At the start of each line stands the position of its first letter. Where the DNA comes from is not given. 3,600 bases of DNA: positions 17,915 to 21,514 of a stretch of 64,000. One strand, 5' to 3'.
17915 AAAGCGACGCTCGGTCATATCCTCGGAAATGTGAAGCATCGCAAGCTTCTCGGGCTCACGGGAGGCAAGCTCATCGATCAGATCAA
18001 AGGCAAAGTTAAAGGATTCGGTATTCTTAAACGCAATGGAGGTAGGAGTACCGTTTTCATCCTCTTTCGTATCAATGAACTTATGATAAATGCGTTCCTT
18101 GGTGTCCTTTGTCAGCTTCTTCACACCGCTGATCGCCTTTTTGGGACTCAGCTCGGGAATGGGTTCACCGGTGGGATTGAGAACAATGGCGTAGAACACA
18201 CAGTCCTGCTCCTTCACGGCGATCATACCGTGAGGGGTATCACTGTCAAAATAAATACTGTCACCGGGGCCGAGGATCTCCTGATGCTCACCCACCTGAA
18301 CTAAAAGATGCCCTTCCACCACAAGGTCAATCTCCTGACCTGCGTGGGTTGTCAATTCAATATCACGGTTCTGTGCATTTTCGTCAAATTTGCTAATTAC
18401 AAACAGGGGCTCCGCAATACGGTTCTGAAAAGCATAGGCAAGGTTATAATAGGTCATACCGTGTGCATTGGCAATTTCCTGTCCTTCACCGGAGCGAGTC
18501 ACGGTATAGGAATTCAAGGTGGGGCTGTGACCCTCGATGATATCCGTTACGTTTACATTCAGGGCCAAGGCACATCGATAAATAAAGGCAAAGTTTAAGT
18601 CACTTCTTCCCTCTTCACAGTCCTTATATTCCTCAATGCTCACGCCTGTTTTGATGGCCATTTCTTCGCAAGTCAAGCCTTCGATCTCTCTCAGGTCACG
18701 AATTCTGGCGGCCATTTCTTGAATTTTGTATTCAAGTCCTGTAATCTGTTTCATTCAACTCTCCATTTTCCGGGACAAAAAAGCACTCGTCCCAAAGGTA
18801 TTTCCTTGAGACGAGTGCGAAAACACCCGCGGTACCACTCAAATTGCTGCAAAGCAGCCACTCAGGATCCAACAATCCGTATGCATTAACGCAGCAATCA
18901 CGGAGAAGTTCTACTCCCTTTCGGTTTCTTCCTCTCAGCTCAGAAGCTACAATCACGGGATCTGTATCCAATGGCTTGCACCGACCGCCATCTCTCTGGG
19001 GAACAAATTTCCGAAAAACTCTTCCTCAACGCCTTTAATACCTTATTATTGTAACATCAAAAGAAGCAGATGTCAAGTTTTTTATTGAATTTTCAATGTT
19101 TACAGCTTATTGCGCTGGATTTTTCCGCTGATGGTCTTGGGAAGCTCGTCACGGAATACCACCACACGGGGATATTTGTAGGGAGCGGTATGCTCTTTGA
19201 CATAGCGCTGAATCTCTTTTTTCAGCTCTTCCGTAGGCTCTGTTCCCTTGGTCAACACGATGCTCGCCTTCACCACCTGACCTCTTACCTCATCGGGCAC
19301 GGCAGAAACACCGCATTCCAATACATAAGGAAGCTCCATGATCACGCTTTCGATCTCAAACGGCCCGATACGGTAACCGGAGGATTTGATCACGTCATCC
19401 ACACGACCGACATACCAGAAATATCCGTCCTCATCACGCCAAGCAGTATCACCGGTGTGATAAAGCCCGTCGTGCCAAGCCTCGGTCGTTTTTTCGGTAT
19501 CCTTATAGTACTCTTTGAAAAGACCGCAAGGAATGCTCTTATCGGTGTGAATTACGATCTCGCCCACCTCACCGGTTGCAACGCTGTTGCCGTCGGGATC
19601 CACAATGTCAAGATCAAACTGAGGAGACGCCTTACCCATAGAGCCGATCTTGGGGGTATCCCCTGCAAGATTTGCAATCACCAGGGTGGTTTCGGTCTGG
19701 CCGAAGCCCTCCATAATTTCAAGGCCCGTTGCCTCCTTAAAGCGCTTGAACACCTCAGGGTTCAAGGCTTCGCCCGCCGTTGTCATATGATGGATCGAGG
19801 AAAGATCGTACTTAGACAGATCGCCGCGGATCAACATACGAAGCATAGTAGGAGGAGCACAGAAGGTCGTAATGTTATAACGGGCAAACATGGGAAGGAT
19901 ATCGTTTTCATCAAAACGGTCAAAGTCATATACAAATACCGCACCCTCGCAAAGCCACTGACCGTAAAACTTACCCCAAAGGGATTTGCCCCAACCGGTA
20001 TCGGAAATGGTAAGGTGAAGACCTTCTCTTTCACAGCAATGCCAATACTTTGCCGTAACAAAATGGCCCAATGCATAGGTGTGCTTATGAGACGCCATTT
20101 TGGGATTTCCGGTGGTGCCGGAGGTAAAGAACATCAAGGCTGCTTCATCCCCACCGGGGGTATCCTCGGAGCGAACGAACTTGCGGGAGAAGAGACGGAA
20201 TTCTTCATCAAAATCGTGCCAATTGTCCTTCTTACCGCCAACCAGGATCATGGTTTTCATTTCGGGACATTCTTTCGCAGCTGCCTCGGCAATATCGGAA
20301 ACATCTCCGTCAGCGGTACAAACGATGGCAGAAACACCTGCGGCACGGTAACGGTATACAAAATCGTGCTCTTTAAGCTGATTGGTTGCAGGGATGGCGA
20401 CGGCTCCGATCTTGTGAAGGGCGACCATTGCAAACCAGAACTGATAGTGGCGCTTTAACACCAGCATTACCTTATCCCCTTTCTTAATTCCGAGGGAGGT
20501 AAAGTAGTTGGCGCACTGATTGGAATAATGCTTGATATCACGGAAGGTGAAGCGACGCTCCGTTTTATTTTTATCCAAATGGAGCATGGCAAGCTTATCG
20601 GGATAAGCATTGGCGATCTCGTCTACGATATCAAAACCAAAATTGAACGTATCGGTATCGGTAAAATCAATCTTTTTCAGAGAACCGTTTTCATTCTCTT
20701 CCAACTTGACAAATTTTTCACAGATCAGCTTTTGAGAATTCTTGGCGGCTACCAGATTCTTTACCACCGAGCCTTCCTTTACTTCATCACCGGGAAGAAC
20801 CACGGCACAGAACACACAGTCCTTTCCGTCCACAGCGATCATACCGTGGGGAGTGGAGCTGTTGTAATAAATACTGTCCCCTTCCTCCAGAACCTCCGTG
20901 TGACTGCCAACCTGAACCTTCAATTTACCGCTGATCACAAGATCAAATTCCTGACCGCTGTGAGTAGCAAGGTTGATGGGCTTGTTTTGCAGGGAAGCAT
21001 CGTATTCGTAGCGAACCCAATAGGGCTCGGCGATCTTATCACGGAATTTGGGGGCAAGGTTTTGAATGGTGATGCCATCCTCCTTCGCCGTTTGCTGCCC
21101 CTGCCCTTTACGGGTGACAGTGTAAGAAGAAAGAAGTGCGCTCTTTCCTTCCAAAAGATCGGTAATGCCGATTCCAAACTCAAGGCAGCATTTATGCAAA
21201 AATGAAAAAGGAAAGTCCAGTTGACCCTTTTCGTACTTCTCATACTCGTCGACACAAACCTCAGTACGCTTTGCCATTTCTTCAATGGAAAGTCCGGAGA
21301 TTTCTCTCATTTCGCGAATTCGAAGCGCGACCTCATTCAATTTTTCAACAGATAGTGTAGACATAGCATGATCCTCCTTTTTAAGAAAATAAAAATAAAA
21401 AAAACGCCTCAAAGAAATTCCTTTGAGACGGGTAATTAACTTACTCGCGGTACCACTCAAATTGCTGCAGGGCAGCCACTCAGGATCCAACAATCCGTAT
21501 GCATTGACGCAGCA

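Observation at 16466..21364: Complete PuuR-like HTH-cupin regulator modules fused to acyl-CoA synthetases (possible trigger enzymes)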

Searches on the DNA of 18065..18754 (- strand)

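Call 37: search_rna_families(sources=[L081, L084, L087], threshold=gathering, show_alignments=3)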
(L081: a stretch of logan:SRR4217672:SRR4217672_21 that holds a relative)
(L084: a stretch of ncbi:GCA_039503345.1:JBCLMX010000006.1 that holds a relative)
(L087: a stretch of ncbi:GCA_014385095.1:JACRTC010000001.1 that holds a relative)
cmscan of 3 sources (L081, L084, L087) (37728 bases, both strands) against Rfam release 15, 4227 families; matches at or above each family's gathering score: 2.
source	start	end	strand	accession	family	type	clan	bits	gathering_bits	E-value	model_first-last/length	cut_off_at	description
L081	5709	5948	+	RF00230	T-box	Cis-reg; leader;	-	110.2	93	1e-23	1-219/219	no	T-box leader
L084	5690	5937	+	RF00230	T-box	Cis-reg; leader;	-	96.8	93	2.9e-20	1-219/219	no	T-box leader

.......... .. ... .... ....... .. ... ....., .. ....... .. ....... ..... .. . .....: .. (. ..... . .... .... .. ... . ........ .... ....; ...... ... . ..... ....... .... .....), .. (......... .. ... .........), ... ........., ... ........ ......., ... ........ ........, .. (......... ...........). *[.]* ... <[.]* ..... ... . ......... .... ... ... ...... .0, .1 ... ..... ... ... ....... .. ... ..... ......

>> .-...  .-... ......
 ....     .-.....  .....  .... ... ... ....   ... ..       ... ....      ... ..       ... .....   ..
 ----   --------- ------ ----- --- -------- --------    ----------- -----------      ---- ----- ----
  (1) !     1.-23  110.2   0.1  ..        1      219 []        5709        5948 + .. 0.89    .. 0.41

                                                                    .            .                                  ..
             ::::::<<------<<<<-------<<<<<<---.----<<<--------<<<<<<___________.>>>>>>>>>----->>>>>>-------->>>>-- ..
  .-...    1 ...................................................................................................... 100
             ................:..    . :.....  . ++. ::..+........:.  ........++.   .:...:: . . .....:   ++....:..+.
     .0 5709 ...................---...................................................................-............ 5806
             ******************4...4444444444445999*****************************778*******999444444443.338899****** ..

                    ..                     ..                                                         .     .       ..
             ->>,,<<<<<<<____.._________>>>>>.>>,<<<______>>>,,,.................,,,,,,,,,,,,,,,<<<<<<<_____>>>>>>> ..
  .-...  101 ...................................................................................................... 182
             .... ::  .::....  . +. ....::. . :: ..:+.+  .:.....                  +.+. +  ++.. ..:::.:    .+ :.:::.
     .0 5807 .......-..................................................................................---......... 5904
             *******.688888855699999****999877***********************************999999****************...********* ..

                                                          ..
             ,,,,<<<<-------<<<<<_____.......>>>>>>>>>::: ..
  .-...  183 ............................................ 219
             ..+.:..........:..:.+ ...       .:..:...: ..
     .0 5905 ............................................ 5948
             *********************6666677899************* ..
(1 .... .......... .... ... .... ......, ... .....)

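Call 51: search_rna_families(sources=[L089, L091, L096, L098, L102, L103, L105, L109, L112, L127, L131, L136, L138, L140, L144, L160, L167], threshold=gathering)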
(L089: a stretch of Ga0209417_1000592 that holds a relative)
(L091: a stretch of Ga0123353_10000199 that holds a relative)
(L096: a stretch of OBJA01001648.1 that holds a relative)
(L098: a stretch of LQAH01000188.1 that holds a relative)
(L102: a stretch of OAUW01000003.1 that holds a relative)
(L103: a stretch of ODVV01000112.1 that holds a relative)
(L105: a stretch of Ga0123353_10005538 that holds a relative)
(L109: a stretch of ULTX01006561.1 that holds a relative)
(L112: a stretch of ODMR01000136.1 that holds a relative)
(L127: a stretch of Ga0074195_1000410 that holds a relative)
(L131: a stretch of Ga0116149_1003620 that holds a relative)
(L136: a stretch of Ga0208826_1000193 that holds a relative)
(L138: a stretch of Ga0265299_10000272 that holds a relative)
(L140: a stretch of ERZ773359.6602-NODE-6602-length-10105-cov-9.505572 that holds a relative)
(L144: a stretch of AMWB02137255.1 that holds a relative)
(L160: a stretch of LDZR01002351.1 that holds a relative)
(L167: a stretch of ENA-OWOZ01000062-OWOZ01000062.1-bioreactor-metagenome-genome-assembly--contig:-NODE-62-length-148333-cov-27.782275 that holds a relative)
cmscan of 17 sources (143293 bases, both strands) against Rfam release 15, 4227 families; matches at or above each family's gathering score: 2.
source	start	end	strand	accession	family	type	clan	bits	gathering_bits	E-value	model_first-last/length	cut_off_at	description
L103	8136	8208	-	RF00005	tRNA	Gene; tRNA;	CL00001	70.7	29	4.4e-13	1-71/71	no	tRNA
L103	8038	8121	-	RF00005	tRNA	Gene; tRNA;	CL00001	60.6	29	2.6e-10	1-71/71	no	tRNA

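Call 93: search_rna_families(sources=[L168, L169, L170], threshold=gathering, show_alignments=3)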
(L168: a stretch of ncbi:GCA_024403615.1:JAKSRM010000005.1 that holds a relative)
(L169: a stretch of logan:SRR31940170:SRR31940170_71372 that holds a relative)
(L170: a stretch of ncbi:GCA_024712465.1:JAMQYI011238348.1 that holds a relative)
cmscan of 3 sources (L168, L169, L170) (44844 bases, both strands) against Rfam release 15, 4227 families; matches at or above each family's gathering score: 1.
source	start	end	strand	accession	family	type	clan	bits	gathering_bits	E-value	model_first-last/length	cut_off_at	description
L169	6711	6951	+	RF00230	T-box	Cis-reg; leader;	-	94.5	93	1.4e-19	1-219/219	no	T-box leader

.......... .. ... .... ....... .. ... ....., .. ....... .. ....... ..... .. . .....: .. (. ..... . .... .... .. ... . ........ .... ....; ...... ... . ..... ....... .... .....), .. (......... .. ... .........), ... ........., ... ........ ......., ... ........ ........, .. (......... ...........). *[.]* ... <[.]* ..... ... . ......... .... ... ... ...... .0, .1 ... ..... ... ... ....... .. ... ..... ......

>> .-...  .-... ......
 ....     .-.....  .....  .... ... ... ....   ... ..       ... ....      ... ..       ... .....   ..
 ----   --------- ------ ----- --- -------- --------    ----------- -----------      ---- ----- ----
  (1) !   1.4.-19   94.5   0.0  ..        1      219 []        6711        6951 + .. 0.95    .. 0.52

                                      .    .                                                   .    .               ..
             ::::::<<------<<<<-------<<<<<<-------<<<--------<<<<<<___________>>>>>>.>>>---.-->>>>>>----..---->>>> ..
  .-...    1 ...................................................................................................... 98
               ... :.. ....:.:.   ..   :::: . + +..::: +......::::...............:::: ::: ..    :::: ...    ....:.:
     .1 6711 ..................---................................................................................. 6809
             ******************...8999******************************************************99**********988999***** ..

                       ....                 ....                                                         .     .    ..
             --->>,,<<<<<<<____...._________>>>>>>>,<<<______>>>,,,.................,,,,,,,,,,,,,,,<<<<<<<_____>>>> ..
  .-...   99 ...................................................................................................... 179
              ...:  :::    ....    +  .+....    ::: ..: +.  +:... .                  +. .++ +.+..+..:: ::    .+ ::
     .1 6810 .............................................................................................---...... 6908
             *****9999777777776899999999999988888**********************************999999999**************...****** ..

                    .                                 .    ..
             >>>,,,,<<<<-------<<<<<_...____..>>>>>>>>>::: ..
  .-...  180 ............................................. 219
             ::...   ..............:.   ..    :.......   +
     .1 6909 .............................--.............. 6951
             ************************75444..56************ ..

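Call 95: search_rna_families(source=L168, start=4300, end=4750, threshold=evalue, max_evalue=0.01)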
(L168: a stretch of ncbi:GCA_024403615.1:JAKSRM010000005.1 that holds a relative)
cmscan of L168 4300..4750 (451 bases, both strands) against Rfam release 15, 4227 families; matches with E-value up to 0.01: 0.
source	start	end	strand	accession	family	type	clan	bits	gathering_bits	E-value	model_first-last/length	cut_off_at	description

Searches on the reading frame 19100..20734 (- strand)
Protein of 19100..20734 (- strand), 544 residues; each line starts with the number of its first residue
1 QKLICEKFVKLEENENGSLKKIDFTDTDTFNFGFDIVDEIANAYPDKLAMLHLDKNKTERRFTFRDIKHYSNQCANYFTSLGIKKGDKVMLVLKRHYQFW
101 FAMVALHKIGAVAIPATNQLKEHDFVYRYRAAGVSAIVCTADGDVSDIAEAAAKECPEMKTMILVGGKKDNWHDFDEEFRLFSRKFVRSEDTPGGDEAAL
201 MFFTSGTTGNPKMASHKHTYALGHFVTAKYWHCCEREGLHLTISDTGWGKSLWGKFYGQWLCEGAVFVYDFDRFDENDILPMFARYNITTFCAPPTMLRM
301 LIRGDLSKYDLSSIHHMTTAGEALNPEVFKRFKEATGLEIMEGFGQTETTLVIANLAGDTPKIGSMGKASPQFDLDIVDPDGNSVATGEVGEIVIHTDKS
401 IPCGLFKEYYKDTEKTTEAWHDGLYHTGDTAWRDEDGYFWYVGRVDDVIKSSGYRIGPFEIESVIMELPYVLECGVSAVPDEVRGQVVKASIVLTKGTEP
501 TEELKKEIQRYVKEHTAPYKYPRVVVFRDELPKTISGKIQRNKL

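Call 74: search_solved_structures(query=window:19100-20734:-, max_evalue=1e-150, show_alignments=1)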
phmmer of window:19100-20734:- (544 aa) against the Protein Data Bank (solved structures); distinct sequences matched with E-value up to 1e-150: 1.
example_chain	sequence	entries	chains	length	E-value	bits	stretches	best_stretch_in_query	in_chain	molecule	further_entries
3etc_A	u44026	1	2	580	1.7e-187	627.9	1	27-542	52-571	AMP-binding protein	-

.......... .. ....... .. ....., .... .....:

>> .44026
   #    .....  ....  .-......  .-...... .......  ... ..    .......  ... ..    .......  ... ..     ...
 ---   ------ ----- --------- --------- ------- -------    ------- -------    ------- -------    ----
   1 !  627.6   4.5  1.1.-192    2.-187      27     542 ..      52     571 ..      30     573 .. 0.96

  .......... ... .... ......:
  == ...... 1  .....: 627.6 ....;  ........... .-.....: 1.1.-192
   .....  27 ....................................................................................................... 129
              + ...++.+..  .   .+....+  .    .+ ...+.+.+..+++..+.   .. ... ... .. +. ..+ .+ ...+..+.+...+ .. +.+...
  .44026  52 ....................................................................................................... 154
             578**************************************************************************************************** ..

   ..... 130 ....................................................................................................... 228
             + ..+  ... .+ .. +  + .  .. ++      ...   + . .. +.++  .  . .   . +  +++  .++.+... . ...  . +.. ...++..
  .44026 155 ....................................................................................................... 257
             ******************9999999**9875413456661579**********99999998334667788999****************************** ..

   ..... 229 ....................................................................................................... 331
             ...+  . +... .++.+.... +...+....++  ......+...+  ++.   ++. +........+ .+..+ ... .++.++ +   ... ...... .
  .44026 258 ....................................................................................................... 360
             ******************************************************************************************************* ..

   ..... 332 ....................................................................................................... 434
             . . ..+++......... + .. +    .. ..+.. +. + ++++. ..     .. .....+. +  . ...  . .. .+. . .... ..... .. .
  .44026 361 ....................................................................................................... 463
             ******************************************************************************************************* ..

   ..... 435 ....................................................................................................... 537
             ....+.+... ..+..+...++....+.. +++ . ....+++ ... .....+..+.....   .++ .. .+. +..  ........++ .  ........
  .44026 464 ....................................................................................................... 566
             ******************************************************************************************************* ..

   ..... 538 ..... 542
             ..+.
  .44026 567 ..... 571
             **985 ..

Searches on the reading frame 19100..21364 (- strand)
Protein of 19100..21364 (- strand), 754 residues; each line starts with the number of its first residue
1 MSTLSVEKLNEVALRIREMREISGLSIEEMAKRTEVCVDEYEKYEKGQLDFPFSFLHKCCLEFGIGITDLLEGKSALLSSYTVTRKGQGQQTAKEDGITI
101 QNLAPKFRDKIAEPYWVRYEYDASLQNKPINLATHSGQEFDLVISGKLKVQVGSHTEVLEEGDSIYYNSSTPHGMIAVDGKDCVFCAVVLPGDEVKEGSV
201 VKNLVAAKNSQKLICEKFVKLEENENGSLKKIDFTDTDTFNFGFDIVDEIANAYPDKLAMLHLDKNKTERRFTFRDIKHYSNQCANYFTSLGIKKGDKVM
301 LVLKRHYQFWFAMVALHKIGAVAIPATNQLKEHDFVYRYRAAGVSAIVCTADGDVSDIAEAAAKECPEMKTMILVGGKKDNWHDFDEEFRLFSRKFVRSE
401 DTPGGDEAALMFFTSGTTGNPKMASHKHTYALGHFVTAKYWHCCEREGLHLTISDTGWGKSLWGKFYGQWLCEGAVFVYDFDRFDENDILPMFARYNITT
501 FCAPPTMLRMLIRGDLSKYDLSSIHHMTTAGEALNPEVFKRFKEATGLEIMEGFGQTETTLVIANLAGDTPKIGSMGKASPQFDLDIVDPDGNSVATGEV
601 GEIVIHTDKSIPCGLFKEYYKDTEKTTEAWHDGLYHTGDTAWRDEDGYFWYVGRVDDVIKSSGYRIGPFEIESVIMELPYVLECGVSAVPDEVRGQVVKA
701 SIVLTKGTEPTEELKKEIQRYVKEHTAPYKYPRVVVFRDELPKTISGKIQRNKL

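Call 3: search_protein_families(library=pfam, proteins=[window:19100-21364:-], max_evalue=0.01)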
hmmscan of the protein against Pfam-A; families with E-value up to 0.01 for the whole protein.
window:19100-21364:- (754 aa): 6 families
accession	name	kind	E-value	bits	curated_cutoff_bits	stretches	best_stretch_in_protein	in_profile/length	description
PF00501.34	AMP-binding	-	2.8e-66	224.3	29.9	1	248-620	2-384/384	AMP-binding enzyme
PF13193.12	AMP-binding_C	-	2.2e-21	77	24.5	1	670-748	1-76/76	AMP-binding enzyme C-terminal domain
PF07883.17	Cupin_2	-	1.3e-11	44.4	27.2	1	134-188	15-69/70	Cupin domain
PF12844.13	HTH_19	-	4.4e-08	33.4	30.2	1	15-74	3-62/64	Helix-turn-helix domain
PF13560.12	HTH_31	-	2.1e-05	25.2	27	1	12-60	2-51/64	Helix-turn-helix domain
PF02311.25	AraC_binding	-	0.0041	17.3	21.1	1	131-197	17-83/135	AraC-like ligand binding domain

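Call 4: search_protein_families(library=ncbifam, proteins=[window:19100-21364:-], max_evalue=0.01)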
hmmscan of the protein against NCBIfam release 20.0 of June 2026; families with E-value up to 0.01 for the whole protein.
window:19100-21364:- (754 aa): 106 families (the best 25 are shown)
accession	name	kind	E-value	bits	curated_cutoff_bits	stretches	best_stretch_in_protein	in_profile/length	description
NF047394.1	AcylCoAsynMbcS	equivalog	6.8e-134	447.3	850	1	244-754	12-516/525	acyl-CoA synthetase MbcS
NF003313.0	PRK04319.1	equivalog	6e-111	371.4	729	1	229-752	32-555/574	acetate--CoA ligase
NF004837.0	PRK06187.1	subfamily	2.3e-91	306.6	476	1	248-754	15-518/531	long-chain-fatty-acid--CoA ligase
NF006181.0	PRK08314.1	subfamily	2.3e-75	254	705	2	400-751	198-547/563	long-chain-fatty-acid--CoA ligase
TIGR02188.1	Ac_CoA_lig_AcsA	equivalog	1e-74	252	724.95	1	217-752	35-599/629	acetate--CoA ligase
NF001208.0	PRK00174.1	subfamily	2e-72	244.5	657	1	234-752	71-614/649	acetate--CoA ligase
NF006182.0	PRK08316.1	subfamily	2e-70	237.8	663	1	245-752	15-511/523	fatty acyl-CoA synthetase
TIGR02262.1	benz_CoA_lig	subfamily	3.9e-70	237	375.25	1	255-754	19-505/508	benzoate-CoA ligase family protein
NF005947.1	PRK08008.1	equivalog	1.7e-65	221.6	651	1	246-754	12-517/518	crotonobetaine/carnitine-CoA ligase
NF004808.0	PRK06155.1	equivalog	5e-64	216.5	722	1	267-754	42-518/542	ATP-dependent acyl-CoA ligase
NF005714.0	PRK07529.1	subfamily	1.6e-61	208.5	632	2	493-754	309-572/640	acyl-CoA synthetase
NF005702.0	PRK07514.1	subfamily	2.1e-59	201.2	558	1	248-754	7-496/506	malonyl-CoA synthase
NF005676.0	PRK07470.1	equivalog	2.7e-59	201.2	774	1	246-752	25-523/544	acyl-CoA synthetase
NF005307.0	PRK06839.1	equivalog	3.9e-59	200.6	748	1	250-754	11-489/496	o-succinylbenzoate--CoA ligase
NF009233.0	PRK12583.1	subfamily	2e-57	194.9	832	1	245-753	22-545/558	fatty acid CoA ligase family protein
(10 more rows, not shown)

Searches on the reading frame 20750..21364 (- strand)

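Call 41: search_protein_families(library=ncbifam, proteins=[window:20750-21364:-], max_evalue=0.01)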
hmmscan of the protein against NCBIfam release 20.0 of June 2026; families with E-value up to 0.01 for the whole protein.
window:20750-21364:- (205 aa): 5 families
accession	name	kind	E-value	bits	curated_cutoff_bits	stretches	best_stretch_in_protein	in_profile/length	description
NF047948.1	male_kill_WMK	equivalog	2.3e-05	24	300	1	10-74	161-225/300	WO male-killing family protein Wmk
NF041951.1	phage_RstR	subfamily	4.8e-05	23.6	80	1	12-68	3-59/108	RstR family transcriptional repressor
TIGR02451.1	anti_sig_ChrR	subfamily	0.0011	18.8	124.5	1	130-188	141-195/216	ChrR family anti-sigma-E factor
TIGR03830.1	CxxCG_CxxCG_HTH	subfamily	0.0057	16.4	61.8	0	14-51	68-105/127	type II TA system antitoxin MqsA family protein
NF007408.0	PRK09943.1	equivalog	0.0095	15.5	211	0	134-185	125-176/185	HTH-type transcriptional regulator PuuR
